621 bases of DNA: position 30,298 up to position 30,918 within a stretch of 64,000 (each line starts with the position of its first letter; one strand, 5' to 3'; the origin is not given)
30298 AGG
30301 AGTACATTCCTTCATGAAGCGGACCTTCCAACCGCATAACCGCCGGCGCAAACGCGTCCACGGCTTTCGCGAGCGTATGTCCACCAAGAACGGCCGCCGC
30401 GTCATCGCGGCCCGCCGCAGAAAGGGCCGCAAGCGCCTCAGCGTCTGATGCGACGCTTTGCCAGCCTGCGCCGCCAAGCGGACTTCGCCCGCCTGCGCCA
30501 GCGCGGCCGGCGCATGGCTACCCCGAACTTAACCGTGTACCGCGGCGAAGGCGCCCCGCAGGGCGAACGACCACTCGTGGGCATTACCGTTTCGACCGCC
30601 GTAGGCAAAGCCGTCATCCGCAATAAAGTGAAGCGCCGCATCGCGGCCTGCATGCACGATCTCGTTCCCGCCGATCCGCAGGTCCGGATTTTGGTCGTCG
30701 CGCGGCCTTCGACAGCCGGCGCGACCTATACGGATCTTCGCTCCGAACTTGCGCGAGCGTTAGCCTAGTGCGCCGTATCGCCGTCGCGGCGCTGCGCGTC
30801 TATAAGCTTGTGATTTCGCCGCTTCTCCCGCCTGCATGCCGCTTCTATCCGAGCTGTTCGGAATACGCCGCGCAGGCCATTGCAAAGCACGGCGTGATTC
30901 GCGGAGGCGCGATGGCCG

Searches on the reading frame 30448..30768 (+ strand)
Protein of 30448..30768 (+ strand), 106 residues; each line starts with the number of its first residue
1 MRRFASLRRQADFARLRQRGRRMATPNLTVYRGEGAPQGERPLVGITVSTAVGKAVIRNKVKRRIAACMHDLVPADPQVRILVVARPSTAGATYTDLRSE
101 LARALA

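Call 6: search_protein_families(library=pfam, proteins=[window:30448-30768:+], max_evalue=0.01)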
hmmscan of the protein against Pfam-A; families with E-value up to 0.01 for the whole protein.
window:30448-30768:+ (106 aa): 1 family
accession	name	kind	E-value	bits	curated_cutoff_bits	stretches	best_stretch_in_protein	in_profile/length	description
PF00825.24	Ribonuclease_P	-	2.4e-19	69.8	22.3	1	1-105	1-105/109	Ribonuclease P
